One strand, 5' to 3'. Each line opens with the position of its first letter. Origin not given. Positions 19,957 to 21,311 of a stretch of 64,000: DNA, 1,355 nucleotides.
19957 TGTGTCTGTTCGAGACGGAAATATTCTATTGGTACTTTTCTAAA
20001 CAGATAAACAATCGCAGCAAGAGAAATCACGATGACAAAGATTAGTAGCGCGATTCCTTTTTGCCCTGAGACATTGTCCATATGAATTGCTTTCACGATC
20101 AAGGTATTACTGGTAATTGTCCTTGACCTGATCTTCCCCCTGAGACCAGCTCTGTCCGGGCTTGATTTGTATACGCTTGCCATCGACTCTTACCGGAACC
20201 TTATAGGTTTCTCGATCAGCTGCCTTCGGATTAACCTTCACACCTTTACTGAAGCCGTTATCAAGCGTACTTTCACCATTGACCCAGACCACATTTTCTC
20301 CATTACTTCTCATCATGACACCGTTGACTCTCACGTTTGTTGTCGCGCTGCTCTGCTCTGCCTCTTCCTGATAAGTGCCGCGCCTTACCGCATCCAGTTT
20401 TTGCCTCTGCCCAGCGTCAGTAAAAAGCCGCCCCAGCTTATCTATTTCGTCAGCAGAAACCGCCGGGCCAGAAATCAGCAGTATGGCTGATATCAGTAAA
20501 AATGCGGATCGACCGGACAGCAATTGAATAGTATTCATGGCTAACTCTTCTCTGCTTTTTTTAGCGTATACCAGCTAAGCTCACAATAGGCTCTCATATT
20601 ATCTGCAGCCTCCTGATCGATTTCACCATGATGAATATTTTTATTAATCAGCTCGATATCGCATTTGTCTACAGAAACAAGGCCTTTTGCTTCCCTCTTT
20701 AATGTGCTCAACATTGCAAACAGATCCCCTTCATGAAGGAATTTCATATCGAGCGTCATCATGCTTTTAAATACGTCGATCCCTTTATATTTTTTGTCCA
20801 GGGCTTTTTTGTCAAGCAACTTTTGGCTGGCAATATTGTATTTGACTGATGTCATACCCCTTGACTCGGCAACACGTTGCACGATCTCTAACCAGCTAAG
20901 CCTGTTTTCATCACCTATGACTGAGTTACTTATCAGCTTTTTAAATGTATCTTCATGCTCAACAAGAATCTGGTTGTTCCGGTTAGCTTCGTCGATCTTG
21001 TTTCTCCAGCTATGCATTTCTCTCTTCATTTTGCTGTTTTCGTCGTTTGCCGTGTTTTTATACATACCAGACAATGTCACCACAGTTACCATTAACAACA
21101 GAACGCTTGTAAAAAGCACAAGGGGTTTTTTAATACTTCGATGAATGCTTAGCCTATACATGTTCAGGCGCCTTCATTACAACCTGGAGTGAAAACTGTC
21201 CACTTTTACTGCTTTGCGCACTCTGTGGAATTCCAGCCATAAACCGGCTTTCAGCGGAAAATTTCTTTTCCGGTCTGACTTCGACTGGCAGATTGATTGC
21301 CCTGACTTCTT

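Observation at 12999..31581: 18.6-kb island: rearranged MSH/T2SS-like type IV filament operon led by a PrsR-like sigma-54 activator, with a PrsK-like kinase and a pilin-interrupted ABC-2 transporter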

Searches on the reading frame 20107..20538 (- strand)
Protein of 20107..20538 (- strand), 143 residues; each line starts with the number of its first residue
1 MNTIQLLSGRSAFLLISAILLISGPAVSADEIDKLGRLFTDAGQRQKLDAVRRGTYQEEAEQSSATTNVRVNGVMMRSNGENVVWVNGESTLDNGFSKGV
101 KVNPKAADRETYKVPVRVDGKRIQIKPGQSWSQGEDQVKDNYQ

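Call 3: search_protein_families(library=pfam, proteins=[window:20107-20538:-], max_evalue=0.01)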
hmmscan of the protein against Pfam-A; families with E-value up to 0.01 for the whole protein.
window:20107-20538:- (143 aa): 0 families

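Call 4: search_protein_families(library=ncbifam, proteins=[window:20107-20538:-], max_evalue=0.01)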
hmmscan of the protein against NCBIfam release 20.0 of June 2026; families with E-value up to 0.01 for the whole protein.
window:20107-20538:- (143 aa): 0 families

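Call 9: search_protein_families(library=padloc, proteins=[window:20107-20538:-], max_evalue=0.01)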
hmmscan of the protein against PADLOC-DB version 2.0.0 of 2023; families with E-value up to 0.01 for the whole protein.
window:20107-20538:- (143 aa): 0 families

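Call 45: search_solved_structures(query=A4, max_evalue=10)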
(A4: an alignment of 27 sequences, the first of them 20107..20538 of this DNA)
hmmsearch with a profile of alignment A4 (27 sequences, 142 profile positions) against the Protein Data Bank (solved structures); distinct sequences matched with E-value up to 10: 12.
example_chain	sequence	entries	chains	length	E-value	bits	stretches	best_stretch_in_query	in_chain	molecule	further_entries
9vus_A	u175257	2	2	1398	0.38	13.4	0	70-95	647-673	Soluble cytochrome b562,2-oxoglutarate receptor 1,Soluble cytochrome b562,2-oxoglutarate r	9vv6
8xb2_A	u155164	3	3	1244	0.46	13.1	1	66-95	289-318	GFP-MBP-solute carrier family 6 member 2,Maltose/maltodextrin-binding periplasmic protein, | GFP-MBP-solute carrier family 6 member 2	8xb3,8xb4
9w97_A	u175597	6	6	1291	0.5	13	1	66-95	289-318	GFP,Maltose/maltodextrin-binding periplasmic protein,Sodium- and chloride-dependent betain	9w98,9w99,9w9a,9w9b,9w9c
1svx_B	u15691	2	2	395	0.5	13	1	73-95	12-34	Maltose-binding periplasmic protein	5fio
9e78_3d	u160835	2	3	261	0.61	12.7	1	22-73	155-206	ArcMAP1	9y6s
4v3p_LR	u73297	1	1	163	0.65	12.6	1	17-67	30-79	60S ribosomal protein L18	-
9ln6_B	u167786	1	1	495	0.67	12.6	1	73-95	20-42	Maltose/maltodextrin-binding periplasmic protein,E3 ubiquitin-protein ligase UHRF1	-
4v7e_CQ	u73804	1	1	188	0.84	12.3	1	17-67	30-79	60S ribosomal protein L18E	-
8jiv_CQ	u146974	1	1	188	0.84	12.3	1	17-67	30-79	Ribosomal protein L18e/L15P domain-containing protein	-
5aq9_B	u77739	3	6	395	1.3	11.6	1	73-95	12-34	MALTOSE-BINDING PERIPLASMIC PROTEIN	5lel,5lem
8jbg_B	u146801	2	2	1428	1.4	11.5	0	79-95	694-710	Neuromedin-K receptor (NK3R-pFastbac1) | NK3R-pFastbac1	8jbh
7cb3_A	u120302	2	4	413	1.6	11.3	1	25-57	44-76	Chalcone/stilbene synthase | Chalcone synthase-like protein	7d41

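Call 64: search_protein_families(library=pfam, alignment_id=A4, max_evalue=5)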
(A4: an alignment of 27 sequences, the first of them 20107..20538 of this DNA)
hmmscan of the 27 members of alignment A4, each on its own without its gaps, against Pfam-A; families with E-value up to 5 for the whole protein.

A. member 1, window:20107-20538:- (143 aa): 1 family
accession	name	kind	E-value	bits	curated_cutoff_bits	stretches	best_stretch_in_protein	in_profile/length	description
PF24227.1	DUF7443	-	0.14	12.3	27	0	119-129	15-25/58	Domain of unknown function (DUF7443)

B. families by the number of members that match (of 27 scanned): 23 families
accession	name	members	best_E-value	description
PF07883.17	Cupin_2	3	0.028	Cupin domain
PF23862.1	CdsD_C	3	0.37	CdsD C-terminal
PF07599.16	DUF1563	2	0.017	Protein of unknown function (DUF1563)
PF06286.16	Coleoptericin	2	0.064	Coleoptericin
PF07481.16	DUF1521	1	0.011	Domain of Unknown Function (DUF1521)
PF25369.1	SH3_VIII-1_N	1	0.013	Myosin-1-like, N-terminal SH3 domain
PF02973.23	Sialidase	1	0.017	Sialidase, N-terminal domain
PF25523.1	Ig_RIMBP2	1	0.031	RIMBP2-like, immunoglobulin-like domain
PF20602.3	pAdhesive_8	1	0.043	Putative adhesive domain (group 8)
PF08481.16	GBS_Bsp-like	1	0.052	GBS Bsp-like repeat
PF02680.19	DUF211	1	0.057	Uncharacterized ArCR, COG1888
PF22876.1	SBE2_N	1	0.057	SBE2, N-terminal domain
PF03833.19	PolC_DP2_N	1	0.061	DNA polymerase II large subunit DP2, N-terminal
PF14607.12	GxDLY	1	0.1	N-terminus of Esterase_SGNH_hydro-type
PF17479.7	DUF3048_C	1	0.12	Protein of unknown function (DUF3048) C-terminal domain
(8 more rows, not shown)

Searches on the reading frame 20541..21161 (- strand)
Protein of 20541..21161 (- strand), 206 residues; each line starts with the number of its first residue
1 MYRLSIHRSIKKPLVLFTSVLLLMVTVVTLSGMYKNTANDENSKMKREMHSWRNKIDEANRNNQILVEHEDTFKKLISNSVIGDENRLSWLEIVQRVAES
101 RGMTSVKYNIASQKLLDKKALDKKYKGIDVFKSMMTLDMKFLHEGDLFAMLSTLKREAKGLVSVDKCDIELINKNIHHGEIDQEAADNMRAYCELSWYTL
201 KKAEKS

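Call 3: search_protein_families(library=pfam, proteins=[window:20541-21161:-], max_evalue=0.01)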
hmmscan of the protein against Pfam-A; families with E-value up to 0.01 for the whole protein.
window:20541-21161:- (206 aa): 0 families

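Call 4: search_protein_families(library=ncbifam, proteins=[window:20541-21161:-], max_evalue=0.01)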
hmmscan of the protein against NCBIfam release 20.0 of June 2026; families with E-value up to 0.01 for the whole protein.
window:20541-21161:- (206 aa): 1 family
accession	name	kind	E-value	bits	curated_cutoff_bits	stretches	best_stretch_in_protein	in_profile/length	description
NF008040.0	PRK10772.1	equivalog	0.0081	16.2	96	0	7-60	21-77/109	cell division protein FtsL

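Call 9: search_protein_families(library=padloc, proteins=[window:20541-21161:-], max_evalue=0.01)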
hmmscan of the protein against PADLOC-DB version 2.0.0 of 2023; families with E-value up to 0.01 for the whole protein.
window:20541-21161:- (206 aa): 0 families

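Call 44: search_solved_structures(query=A3, max_evalue=10)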
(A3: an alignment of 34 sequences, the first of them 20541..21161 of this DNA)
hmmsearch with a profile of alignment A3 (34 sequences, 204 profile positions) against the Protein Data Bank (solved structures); distinct sequences matched with E-value up to 10: 8.
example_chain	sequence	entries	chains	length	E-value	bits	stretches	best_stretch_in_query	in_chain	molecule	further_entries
6bl7_A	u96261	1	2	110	0.19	14.4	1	60-132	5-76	Protein STU2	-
7e84_A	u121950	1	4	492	0.81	12.3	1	15-68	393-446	Potassium voltage-gated channel subfamily D member 2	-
7e83_C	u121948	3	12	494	0.88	12.2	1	15-68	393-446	Potassium voltage-gated channel subfamily D member 2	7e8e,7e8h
7ukc_B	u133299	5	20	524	0.99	12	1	15-68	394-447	Potassium voltage-gated channel subfamily D member 2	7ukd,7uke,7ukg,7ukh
7w6n_B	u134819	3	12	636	1.2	11.7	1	15-67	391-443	Isoform 2 of Potassium voltage-gated channel subfamily D member 3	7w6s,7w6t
7w3y_A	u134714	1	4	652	1.3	11.7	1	15-67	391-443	Isoform 2 of Potassium voltage-gated channel subfamily D member 3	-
7f3f_A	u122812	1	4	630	1.4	11.5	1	15-68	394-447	Potassium voltage-gated channel subfamily D member 2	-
7f0j_B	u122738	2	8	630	1.6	11.4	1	15-68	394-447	Potassium voltage-gated channel subfamily D member 2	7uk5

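Call 63: search_protein_families(library=pfam, alignment_id=A3, max_evalue=5)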
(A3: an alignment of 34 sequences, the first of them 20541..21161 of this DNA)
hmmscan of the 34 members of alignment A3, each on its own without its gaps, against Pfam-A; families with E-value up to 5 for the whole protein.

A. member 1, window:20541-21161:- (206 aa): 5 families
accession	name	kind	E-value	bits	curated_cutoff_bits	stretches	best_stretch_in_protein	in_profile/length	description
PF05405.19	Mt_ATP-synt_B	-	0.027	14.6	21.7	1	14-56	18-60/163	Mitochondrial ATP synthase B chain precursor (ATP-synt_B)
PF12339.13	DNAJ_related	-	0.052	14.2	25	1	140-204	50-112/127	DNA-J related protein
PF07168.17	Ureide_permease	-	0.1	11.8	27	1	9-68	96-155/359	Ureide permease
PF11837.13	INV_N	-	0.11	13.5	27.8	1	10-49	22-46/109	Beta-fructofuranosidase, N-terminal domain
PF09716.15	ETRAMP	-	0.2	12.1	29.1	1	16-66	7-54/81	Malarial early transcribed membrane protein (ETRAMP)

B. families by the number of members that match (of 34 scanned): 26 families (the first 25 are shown)
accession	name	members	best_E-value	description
PF18107.7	HTH_ABP1_N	9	0.013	Fission yeast centromere protein N-terminal domain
PF05791.16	Bacillus_HBL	3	0.0066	Bacillus haemolytic enterotoxin (HBL)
PF24073.1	DUF7365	2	0.0076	Coiled-coil region of unknown function (DUF7365)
PF14316.11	DUF4381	1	0.00033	Domain of unknown function (DUF4381)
PF22852.1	SoxE_N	1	0.0047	Sulfocyanin, N-terminal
PF03750.18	Csm2_III-A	1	0.011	Csm2 Type III-A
PF05405.19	Mt_ATP-synt_B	1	0.027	Mitochondrial ATP synthase B chain precursor (ATP-synt_B)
PF20753.2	DUF6558_C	1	0.041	Phage tail C-terminal domain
PF10883.13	DUF2681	1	0.051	Protein of unknown function (DUF2681)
PF12339.13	DNAJ_related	1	0.052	DNA-J related protein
PF09925.14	DUF2157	1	0.064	Predicted membrane protein (DUF2157)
PF19383.4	DUF5958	1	0.066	Family of unknown function (DUF5958)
PF02419.22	PsbL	1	0.076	PsbL protein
PF04175.17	DUF406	1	0.085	Protein of unknown function (DUF406)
PF07168.17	Ureide_permease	1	0.1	Ureide permease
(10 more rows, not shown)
